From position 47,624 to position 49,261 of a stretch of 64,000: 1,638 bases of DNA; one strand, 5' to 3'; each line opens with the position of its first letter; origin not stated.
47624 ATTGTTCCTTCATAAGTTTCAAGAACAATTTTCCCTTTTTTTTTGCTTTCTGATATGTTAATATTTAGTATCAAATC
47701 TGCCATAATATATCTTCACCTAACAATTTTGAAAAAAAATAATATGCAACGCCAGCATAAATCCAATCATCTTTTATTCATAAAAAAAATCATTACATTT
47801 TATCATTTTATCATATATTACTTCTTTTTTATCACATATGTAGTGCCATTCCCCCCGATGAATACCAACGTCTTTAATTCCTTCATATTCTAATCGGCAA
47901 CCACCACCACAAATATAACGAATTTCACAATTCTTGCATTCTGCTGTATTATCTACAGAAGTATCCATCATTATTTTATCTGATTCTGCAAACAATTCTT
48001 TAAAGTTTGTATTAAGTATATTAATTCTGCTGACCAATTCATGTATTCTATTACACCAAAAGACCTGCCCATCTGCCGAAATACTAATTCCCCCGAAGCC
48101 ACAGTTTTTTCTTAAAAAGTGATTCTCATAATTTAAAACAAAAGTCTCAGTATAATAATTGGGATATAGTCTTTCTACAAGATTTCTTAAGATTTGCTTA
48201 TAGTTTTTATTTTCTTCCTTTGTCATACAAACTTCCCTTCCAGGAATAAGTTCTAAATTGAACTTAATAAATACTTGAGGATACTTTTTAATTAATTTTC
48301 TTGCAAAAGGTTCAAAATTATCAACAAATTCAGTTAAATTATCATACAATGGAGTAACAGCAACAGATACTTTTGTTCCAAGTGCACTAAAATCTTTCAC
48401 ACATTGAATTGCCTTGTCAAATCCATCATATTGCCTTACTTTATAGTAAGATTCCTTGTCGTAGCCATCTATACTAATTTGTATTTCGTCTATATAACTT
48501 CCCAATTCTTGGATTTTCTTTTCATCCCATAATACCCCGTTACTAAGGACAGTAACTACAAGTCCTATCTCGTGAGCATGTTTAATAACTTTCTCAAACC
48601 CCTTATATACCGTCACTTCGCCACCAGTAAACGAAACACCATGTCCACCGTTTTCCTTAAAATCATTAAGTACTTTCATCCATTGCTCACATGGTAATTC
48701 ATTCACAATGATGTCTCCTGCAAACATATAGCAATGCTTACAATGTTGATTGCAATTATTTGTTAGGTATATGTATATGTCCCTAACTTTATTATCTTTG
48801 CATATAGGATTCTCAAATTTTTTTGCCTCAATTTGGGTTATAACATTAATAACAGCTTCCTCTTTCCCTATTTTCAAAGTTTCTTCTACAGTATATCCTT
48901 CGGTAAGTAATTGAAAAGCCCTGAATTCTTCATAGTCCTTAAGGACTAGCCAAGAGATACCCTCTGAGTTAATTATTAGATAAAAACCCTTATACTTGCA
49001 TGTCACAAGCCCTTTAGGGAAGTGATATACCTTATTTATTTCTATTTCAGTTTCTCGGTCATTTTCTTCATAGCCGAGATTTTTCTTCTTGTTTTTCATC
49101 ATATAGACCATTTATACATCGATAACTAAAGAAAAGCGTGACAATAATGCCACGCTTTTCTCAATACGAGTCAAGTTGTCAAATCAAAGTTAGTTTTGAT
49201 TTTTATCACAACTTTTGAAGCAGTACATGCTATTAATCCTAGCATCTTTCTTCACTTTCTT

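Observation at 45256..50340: AT-rich co-directional cluster: M42 peptidase, unannotated 33-aa peptide, RRE/radical-SAM/SPASM enzyme and SNF2 helicase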

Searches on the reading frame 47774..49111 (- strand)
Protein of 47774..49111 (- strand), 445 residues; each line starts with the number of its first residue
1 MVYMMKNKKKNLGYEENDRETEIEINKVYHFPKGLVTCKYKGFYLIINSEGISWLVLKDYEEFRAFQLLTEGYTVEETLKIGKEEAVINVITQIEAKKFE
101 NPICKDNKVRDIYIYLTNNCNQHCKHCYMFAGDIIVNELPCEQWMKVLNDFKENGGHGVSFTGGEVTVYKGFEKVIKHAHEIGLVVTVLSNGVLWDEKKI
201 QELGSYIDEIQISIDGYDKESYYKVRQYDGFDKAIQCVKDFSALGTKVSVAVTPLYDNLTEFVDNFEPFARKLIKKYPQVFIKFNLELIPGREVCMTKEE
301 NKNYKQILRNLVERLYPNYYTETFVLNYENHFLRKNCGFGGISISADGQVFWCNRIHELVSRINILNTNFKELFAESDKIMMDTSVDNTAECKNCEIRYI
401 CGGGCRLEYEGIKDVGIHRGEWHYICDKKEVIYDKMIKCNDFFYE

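Call 7: search_protein_families(library=ncbifam, proteins=[window:47774-49111:-], max_evalue=0.01)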
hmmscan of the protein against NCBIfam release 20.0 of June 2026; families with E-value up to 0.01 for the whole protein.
window:47774-49111:- (445 aa): 59 families (the best 25 are shown)
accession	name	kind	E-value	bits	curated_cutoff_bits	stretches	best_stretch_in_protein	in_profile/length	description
NF045574.1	sacti_mat_StsB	exception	1.7e-31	109.6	625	1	27-408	7-398/466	StsB family radical SAM/SPASM domain sactipeptide maturase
TIGR04403.1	rSAM_skfB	equivalog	6.8e-23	81.1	300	1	114-267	108-262/402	sporulation killing factor system radical SAM maturase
TIGR04055.1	rSAM_NirJ2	equivalog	1.7e-22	80.4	500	2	116-313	6-202/326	putative heme d1 biosynthesis radical SAM protein NirJ2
TIGR04133.1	rSAM_w_lipo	hypoth_equivalog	1.1e-21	77.2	425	1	98-408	12-335/350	TIGR04133 family radical SAM/SPASM protein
TIGR04051.1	rSAM_NirJ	equivalog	1.5e-19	70.2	515.45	1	116-276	8-170/354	heme d1 biosynthesis radical SAM protein NirJ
TIGR04250.1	SCM_rSAM_ScmE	equivalog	2.3e-19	69.5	400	1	110-273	3-165/358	SynChlorMet cassette radical SAM/SPASM protein ScmE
NF050035.1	rSAM_WgK_link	exception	4.4e-19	68.7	650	2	112-264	11-166/367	radical SAM/SPASM peptide maturase WgkB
TIGR04545.1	rSAM_ahbD_hemeb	equivalog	8.1e-19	68.2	500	2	116-281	6-173/339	heme b synthase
TIGR02109.1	PQQ_syn_pqqE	equivalog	1.3e-18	67.1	381.35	1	113-407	10-314/358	pyrroloquinoline quinone biosynthesis protein PqqE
TIGR04303.1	GeoRSP_rSAM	equivalog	2.3e-18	66.8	400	1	115-271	10-165/325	GeoRSP system radical SAM/SPASM protein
NF038283.1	viperin_w_prok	equivalog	2.7e-18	66.2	180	1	114-268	6-180/281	viperin family antiviral radical SAM protein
TIGR03962.1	mycofact_rSAM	equivalog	2.5e-17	63.1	265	1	115-405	17-313/339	mycofactocin radical SAM maturase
TIGR02668.1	moaA_archaeal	equivalog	2.4e-16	59.6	325.25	1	108-280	8-190/303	GTP 3',8-cyclase MoaA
TIGR04340.1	rSAM_ACGX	hypoth_equivalog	3.9e-16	59.2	400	2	114-314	7-208/341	radical SAM/SPASM domain protein, ACGX system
TIGR04546.1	rSAM_ahbC_deAc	equivalog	7.2e-16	57.9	650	1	114-264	43-195/390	12,18-didecarboxysiroheme deacetylase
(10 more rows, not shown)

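Call 8: search_protein_families(library=pfam, proteins=[window:47774-49111:-], max_evalue=0.01)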
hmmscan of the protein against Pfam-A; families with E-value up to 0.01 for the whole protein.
window:47774-49111:- (445 aa): 2 families
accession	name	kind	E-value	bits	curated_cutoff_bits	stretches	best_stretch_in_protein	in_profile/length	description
PF04055.27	Radical_SAM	-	1.5e-21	77.7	29.5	1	114-260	1-155/166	Radical SAM superfamily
PF13353.11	Fer4_12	-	2.6e-06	28.2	22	1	117-223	12-122/137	4Fe-4S single cluster domain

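Call 9: search_protein_families(library=padloc, proteins=[window:47774-49111:-], max_evalue=0.01)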
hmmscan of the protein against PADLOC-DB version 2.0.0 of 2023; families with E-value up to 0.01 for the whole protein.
window:47774-49111:- (445 aa): 4 families
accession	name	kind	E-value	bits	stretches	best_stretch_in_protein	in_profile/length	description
PDLC02903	pVip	-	3.4e-22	77.1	1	112-274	2-169/257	Viperins not associated with kinases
PDLC02904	pVip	-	8.7e-20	69.3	1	115-280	8-179/262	Viperins associated with kinases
PDLC02905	pVip-kinase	-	1.4e-13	48.9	1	107-278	179-365/474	Viperin-kinase fusion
PDLC04794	PDC-S02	-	0.0018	17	1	193-248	45-101/108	-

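Call 10: find_homologous_proteins(query=window:47774-49111:-)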
Query window:47774-49111:- (445 aa): 1105 proteins with E <= 0.001 among 6123 candidates; the best 120 are listed.
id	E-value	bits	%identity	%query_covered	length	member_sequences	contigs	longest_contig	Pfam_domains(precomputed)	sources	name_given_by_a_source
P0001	0.0e+0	1026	100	99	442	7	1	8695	PF04055.28,PF13353.12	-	-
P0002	5.0e-223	759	72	99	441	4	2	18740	PF04055.28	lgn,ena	-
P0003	1.4e-222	757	73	99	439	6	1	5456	PF04055.28,PF13353.12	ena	-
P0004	4.9e-221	752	72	97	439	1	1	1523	PF04055.28,PF13353.12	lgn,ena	-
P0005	2.5e-214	730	70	99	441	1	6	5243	PF04055.28,PF13353.12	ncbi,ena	-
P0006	1.2e-212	725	70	99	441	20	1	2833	PF04055.28,PF13353.12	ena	-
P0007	5.4e-212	723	72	97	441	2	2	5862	PF04055.28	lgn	-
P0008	6.1e-209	713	69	99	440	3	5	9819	PF04055.28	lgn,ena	-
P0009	1.3e-206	705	69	97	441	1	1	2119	PF04055.28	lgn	-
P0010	2.7e-206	704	68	96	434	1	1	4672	PF04055.28,PF13353.12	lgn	-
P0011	1.9e-204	698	68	97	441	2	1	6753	PF04055.28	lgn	-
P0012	1.1e-201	689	68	97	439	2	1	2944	PF04055.28,PF13353.12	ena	-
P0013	1.5e-195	668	66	97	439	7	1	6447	PF04055.28,PF13353.12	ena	-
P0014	6.4e-195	666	66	97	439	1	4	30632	PF04055.28,PF13353.12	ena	-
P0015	1.1e-192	659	66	96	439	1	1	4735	PF04055.28,PF13353.12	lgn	-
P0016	3.7e-187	641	64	97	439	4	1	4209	PF04055.28,PF13353.12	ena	-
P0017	4.4e-186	637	63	95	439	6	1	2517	PF04055.28,PF13353.12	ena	-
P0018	4.7e-180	617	62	96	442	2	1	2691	PF04055.28,PF13353.12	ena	-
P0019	4.6e-178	611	61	94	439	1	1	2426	PF04055.28,PF13353.12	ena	-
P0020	9.1e-177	606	62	97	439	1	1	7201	PF04055.28,PF13353.12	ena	-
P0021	4.8e-173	594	60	97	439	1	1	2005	PF04055.28,PF13353.12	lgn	-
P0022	2.4e-169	582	59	97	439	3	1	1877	PF04055.28,PF13353.12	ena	-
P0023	4.5e-169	581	59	96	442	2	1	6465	PF04055.28,PF13353.12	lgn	-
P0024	2.5e-168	579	59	94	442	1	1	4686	PF04055.28,PF13353.12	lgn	-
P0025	9.1e-168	577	58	96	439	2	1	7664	PF04055.28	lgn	-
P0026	3.0e-167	575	58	97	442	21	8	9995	PF04055.28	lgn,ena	-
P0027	6.5e-167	574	57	99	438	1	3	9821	PF04055.28,PF13353.12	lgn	-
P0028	1.4e-166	573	59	95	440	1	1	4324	PF04055.28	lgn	-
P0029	6.1e-166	571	58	96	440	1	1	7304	PF04055.28,PF13353.12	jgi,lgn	-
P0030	9.0e-166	570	58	94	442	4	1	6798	PF04055.28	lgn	-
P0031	1.3e-165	570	57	97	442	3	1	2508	PF04055.28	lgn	-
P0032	1.9e-165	569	58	96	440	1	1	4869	PF04055.28,PF13353.12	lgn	-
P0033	5.7e-165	568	58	96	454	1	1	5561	PF04055.28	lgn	-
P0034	6.5e-165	567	58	95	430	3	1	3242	PF04055.28,PF13353.12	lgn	-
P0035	8.8e-165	567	58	95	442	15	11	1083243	PF04055.28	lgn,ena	-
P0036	2.4e-164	566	57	94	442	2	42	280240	PF04055.28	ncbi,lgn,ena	-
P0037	2.8e-164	565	57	97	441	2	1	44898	PF04055.28,PF13353.12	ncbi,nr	ncbi:MAG: radical SAM protein [Lachnospiraceae bacterium]|nr:radical SAM protein [Lachnospiraceae ba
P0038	4.9e-164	565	57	97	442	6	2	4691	PF04055.28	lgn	-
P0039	5.0e-164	564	56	97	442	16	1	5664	PF04055.28,PF13353.12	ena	-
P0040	5.1e-164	564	57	97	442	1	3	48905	PF04055.28,PF13353.12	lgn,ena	-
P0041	5.6e-164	564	58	97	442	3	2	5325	PF04055.28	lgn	-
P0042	7.4e-164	564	57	97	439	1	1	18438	PF04055.28,PF13353.12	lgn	-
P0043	7.7e-164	564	56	95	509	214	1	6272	PF04055.28,PF13353.12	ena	-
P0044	9.1e-164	564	56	97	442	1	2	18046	PF04055.28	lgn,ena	-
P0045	1.6e-163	563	58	96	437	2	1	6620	PF04055.28,PF13353.12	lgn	-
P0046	2.2e-163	562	55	97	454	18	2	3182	PF04055.28,PF13353.12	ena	-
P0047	3.6e-163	562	58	96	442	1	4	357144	PF04055.28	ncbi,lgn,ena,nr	ncbi:MAG: radical SAM protein [Lachnospira sp.]|nr:radical SAM protein [Lachnospira sp.]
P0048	4.4e-163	561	55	97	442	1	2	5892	PF04055.28,PF13353.12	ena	-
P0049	6.4e-163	561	58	97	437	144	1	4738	PF04055.28,PF13353.12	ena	-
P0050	1.4e-162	560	56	99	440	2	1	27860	PF04055.28,PF13353.12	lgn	-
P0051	1.7e-162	559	57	97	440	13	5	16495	PF04055.28,PF13353.12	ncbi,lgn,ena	-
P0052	2.0e-162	559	55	97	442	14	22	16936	PF04055.28,PF13353.12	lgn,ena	-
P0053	2.1e-162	559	57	98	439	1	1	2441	PF04055.28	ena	-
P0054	2.2e-162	559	57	96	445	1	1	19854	PF04055.28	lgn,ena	-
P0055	2.4e-162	559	57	97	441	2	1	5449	PF04055.28,PF13353.12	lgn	-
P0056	3.4e-162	558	57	95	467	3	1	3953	PF04055.28,PF13353.12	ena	-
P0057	3.6e-162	558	55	97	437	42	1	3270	PF04055.28,PF13353.12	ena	-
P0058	3.7e-162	558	56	96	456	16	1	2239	PF04055.28,PF13353.12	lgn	-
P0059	5.9e-162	558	56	96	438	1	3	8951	PF04055.28,PF13353.12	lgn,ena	-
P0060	6.3e-162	558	56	94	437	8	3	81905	PF04055.28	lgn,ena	-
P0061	6.4e-162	558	55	97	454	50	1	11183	PF04055.28,PF13353.12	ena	-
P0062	7.8e-162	557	56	94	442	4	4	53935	PF04055.28,PF13353.12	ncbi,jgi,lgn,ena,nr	ncbi:MAG: radical SAM protein [Paenibacillaceae bacterium]|nr:radical SAM protein [Paenibacillaceae 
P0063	1.1e-161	557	56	97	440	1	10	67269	PF04055.28,PF13353.12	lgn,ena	-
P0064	1.3e-161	557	55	97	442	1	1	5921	PF04055.28,PF13353.12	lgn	-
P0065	1.5e-161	556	57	98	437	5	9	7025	PF04055.28,PF13353.12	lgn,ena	-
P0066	1.9e-161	556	56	97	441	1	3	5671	PF04055.28,PF13353.12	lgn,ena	-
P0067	3.1e-161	555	56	97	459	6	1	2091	PF04055.28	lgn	-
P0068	3.8e-161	555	55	97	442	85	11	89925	PF04055.28,PF13353.12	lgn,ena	-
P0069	3.9e-161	555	55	97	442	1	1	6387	PF04055.28,PF13353.12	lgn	-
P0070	1.5e-160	553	56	96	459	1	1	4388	PF04055.28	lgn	-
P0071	1.7e-160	553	56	97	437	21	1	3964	PF04055.28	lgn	-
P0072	1.7e-160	553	54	96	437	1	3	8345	PF04055.28,PF13353.12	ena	-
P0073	4.1e-160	552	55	97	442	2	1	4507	PF04055.28,PF13353.12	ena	-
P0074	4.1e-160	552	56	97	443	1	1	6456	PF04055.28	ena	-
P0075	4.6e-160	551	54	97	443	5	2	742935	PF04055.28,PF13353.12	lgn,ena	-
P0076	7.4e-160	551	54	97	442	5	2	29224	PF04055.28,PF13353.12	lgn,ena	-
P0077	7.5e-160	551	55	97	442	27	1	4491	PF04055.28,PF13353.12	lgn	-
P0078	1.4e-159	550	56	95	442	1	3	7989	PF04055.28,PF13353.12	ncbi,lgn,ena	-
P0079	1.5e-159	550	56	96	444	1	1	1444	PF04055.28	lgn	-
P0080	2.4e-159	549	57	97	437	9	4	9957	PF04055.28,PF13353.12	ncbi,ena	-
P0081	3.2e-159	549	56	95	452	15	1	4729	PF04055.28,PF13353.12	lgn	-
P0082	6.5e-159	548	54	95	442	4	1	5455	PF04055.28,PF13353.12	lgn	-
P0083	7.5e-159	547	55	97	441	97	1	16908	PF04055.28,PF13353.12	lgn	-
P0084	8.3e-159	547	55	96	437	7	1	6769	PF04055.28,PF13353.12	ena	-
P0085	8.7e-159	547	54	96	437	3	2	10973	PF04055.28,PF13353.12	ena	-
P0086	1.8e-158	546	56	97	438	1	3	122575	PF04055.28,PF13353.12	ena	-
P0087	2.1e-158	546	54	97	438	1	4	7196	PF04055.28,PF13353.12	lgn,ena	-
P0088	4.6e-158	545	54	97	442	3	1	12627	PF04055.28,PF13353.12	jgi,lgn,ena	-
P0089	4.9e-158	545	56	96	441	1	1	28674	PF04055.28,PF13353.12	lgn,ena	-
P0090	5.1e-158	545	54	97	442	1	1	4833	PF04055.28,PF13353.12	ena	-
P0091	7.1e-158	544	55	95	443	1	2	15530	PF04055.28,PF13353.12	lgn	-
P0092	8.1e-158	544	54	97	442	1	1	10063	PF04055.28,PF13353.12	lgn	-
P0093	8.1e-158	544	54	95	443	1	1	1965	PF04055.28,PF13353.12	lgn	-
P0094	1.4e-157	543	56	96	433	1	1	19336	PF04055.28,PF13353.12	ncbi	-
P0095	6.9e-157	541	55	97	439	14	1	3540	PF04055.28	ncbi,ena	-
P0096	8.8e-157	541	55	94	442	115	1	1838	PF04055.28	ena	-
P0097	9.5e-157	541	54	97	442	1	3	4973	PF04055.28,PF13353.12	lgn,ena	-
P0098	1.4e-156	540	55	96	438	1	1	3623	PF04055.28,PF13353.12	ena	-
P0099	1.5e-156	540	55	96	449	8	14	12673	PF04055.28,PF13353.12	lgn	-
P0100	3.7e-156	539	53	100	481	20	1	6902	PF04055.28,PF13353.12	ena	-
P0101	6.1e-156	538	57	90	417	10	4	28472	PF04055.28,PF13353.12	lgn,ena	-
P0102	1.1e-155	537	55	97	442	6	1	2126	PF04055.28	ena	-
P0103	2.5e-155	536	55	97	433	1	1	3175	PF04055.28,PF13353.12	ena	-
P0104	4.9e-155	535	55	96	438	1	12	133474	PF04055.28,PF13353.12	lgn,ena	-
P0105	1.1e-154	534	52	95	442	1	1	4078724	PF04055.28,PF13353.12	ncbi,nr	ncbi:radical SAM/SPASM domain-containing protein [Lachnospiraceae bacterium C1.1]|nr:radical SAM pro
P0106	1.6e-154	533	55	96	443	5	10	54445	PF04055.28,PF13353.12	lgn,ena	-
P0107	2.2e-154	533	54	97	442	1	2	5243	PF04055.28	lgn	-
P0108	3.3e-154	532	54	96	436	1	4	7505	PF04055.28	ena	-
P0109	4.6e-154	532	52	96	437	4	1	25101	PF04055.28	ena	-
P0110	1.0e-153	531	58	90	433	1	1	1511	PF04055.28,PF13353.12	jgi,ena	-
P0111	6.4e-153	528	55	96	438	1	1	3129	PF04055.28,PF13353.12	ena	-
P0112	1.0e-152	527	53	96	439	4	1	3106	PF04055.28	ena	-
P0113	4.8e-152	525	54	97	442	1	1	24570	PF04055.28,PF13353.12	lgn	-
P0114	6.8e-152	524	53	96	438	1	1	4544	PF04055.28,PF13353.12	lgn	-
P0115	4.8e-151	522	53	94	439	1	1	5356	PF04055.28,PF13353.12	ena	-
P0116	9.7e-150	517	54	96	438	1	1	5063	PF04055.28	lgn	-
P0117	9.8e-150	517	53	96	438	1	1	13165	PF04055.28,PF13353.12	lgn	-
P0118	1.0e-149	517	55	96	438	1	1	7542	PF04055.28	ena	-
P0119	3.5e-149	516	51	96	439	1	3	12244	PF04055.28,PF13353.12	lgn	-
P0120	1.9e-148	513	54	96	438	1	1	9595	PF04055.28,PF13353.12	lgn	-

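Call 13: find_encoding_contigs(protein=P0001, flank=10000, max_places=4)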
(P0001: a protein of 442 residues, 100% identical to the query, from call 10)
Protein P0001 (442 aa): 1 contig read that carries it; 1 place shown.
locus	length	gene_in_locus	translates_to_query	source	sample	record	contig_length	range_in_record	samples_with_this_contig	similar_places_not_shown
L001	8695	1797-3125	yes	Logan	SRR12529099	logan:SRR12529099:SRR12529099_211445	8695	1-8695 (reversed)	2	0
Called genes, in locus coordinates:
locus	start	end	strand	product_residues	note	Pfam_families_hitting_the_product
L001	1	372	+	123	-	?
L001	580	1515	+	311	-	PF05343:Peptidase_M42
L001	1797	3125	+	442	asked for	PF04055:Radical_SAM, PF13353:Fer4_12 (weak)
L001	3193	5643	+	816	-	PF00176:SNF2-rel_dom, PF04851:ResIII, PF00271:Helicase_C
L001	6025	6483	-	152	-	PF01381:HTH_3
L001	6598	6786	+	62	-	-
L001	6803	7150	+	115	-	-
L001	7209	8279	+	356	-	PF01734:Patatin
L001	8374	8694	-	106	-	?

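Call 14: find_encoding_contigs(protein=P0105, flank=10000, max_places=3)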
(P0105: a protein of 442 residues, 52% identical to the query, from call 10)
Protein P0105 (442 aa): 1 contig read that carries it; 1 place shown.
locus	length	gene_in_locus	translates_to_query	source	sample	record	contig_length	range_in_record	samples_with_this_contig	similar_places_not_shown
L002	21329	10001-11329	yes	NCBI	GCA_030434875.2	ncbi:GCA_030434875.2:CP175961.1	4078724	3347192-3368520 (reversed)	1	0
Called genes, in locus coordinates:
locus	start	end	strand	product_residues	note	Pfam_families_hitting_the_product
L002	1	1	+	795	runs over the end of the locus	PF12846:AAA_10 (weak), PF19044:P-loop_TraG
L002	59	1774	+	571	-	PF00877:NLPC_P60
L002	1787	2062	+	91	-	PF14193:DUF4315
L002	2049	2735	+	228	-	PF14283:CD1107-like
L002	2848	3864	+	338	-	PF08401:ArdcN, PF20573:DUF6782, PF06114:Peptidase_M78 (weak)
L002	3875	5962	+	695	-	PF01751:Toprim, PF01131:Topoisom_bac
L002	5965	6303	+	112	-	PF14195:DUF4316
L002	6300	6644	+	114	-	PF21983:NikA-like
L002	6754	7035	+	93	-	-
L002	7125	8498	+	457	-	PF03432:Relaxase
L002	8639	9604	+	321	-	PF05343:Peptidase_M42, PF02127:Peptidase_M18 (faint), PF05343:Peptidase_M42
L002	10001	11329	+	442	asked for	PF04055:Radical_SAM, PF13353:Fer4_12 (weak)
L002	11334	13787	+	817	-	PF00176:SNF2-rel_dom, PF04851:ResIII, PF00271:Helicase_C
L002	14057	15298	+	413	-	PF01381:HTH_3 (weak), PF13651:EcoRI_methylase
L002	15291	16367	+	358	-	PF00145:DNA_methylase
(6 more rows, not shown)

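Call 15: find_encoding_contigs(protein=P0035, flank=10000, max_places=3)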
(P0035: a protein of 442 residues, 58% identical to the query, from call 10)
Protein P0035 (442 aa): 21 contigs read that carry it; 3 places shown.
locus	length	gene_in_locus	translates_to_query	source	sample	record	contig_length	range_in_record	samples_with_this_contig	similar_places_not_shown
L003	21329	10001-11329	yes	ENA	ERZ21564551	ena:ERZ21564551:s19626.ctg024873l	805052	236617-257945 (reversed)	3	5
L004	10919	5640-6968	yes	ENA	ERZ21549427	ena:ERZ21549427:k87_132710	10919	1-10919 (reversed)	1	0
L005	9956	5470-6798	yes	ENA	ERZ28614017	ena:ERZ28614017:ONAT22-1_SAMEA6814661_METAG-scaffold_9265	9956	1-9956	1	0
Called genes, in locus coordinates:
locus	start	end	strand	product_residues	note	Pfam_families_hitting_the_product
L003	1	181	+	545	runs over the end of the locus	PF00239:Resolvase, PF07508:Recombinase, PF13408:Zn_ribbon_recom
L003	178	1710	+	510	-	PF00239:Resolvase, PF07508:Recombinase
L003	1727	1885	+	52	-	-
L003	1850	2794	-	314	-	PF14657:Arm-DNA-bind_4, PF14659:Phage_int_SAM_3, PF00589:Phage_integrase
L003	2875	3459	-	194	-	PF01381:HTH_3, PF12844:HTH_19, PF13560:HTH_31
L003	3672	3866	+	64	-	PF11503:YNR034W-A-like (weak)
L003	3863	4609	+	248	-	PF01807:Zn_ribbon_DnaG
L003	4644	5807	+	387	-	PF05272:VapE-like_dom, PF19263:DUF5906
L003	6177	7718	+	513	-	PF03389:MobA_MobL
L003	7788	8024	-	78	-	PF12844:HTH_19 (weak), PF01381:HTH_3 (weak)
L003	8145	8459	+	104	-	-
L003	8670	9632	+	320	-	PF05343:Peptidase_M42, PF01546:Peptidase_M20 (weak), PF05343:Peptidase_M42, PF02127:Peptidase_M18 (faint)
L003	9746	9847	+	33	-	-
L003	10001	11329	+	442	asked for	PF04055:Radical_SAM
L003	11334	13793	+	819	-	PF00176:SNF2-rel_dom, PF00270:DEAD (weak), PF04851:ResIII, PF00271:Helicase_C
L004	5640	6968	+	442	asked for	PF04055:Radical_SAM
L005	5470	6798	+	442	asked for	PF04055:Radical_SAM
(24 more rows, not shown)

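Call 23: find_related_loci(query=A1, collection=genome_contigs, flank=7000)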
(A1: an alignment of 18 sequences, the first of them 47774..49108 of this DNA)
Query A1 (444 aa) in genome_contigs; peptide patterns used: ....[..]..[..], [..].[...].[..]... (x = any residue, [..] = any of these).
51 stretches matched a pattern; 21 encode a relative of the query (tblastn E <= 1e-3); 19 distinct loci.
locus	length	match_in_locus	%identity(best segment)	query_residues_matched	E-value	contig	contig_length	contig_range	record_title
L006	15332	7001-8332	100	1-444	0e+0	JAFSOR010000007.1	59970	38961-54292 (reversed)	MAG: Spirochaetia bacterium isolate RGIG3334 Goat_Reticulum-6__c121643, whole genome shotgun sequence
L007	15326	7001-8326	69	3-444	0e+0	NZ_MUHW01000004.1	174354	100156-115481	Oribacterium sp. C9 NODE_4_length_174354_cov_634.339_ID_8131, whole genome shotgun sequence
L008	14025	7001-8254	63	19-436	4e-180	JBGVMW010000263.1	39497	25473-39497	MAG: Lachnospiraceae bacterium isolate fecal_MAG_249 fecal_MAG_249_contig_0282, whole genome shotgun sequence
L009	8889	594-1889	58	13-443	4e-171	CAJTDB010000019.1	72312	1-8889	Lachnospiraceae bacterium isolate B56_56_CC_H genome assembly, contig: MGBC000116.19, whole genome shotgun sequence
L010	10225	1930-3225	57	13-444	2e-167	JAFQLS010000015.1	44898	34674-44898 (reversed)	MAG: Lachnospiraceae bacterium isolate RGIG1934 Goat_Cecum.Co__c757107, whole genome shotgun sequence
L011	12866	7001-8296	55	13-443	2e-164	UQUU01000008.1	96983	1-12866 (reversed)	uncultured Succiniclasticum sp. isolate UMGS663 genome assembly, contig: NODE_173_length_96983_cov_33.595566, whole geno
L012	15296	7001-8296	56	13-444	1e-163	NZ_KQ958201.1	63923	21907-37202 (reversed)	Megasphaera sp. MJR8396C Scaffold399, whole genome shotgun sequence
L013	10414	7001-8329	54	1-444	1e-163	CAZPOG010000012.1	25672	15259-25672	MAG TPA_asm: uncultured Ruminococcus sp. isolate SRP278969_co2_684 genome assembly, contig: NODE_1609_length_25672_cov_8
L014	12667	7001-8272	53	19-441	8e-150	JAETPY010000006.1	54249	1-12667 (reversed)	MAG: Erysipelotrichaceae bacterium isolate S24_Bin3 scaffold_677, whole genome shotgun sequence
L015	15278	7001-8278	48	19-443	2e-128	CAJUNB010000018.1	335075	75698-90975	MAG TPA_asm: uncultured Lachnospiraceae bacterium isolate MGBC161419 genome assembly, contig: MGBC161419.18, whole genom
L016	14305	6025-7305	58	19-444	3e-166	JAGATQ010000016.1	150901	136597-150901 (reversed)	MAG: Lachnospira sp. isolate RGIG8763 Water_deer_Colon.Co__c394404, whole genome shotgun sequence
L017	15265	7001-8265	55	23-443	5e-91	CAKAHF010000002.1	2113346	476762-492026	MAG TPA_asm: uncultured Oribacterium sp. isolate DRR214960_bin.15_metaWRAP_v1.1_MAG genome assembly, contig: BNJT0100018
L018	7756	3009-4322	36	19-443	3e-90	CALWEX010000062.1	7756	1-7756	MAG: uncultured Clostridia bacterium isolate E13__bin45 genome assembly, contig: E13__k127_2427006, whole genome shotgun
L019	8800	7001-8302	34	22-444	4e-79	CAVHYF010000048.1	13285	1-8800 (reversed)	bacterium isolate H07634-L1_cleanbin_000013 genome assembly, contig: Spades_H07634-L1_contig_3324, whole genome shotgun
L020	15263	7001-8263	56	19-439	7e-160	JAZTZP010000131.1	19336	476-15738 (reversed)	MAG: Clostridia bacterium isolate T1900045324_YK20190013.MAGScoT_cleanbin_000001 SGB_6406_k141_109824, whole genome shot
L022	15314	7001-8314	33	18-444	3e-71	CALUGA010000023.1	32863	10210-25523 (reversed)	MAG: uncultured Prevotella sp. isolate BRZ_LE__bin5 genome assembly, contig: BRZ_LE__NODE_1266_length_32863_cov_13.96251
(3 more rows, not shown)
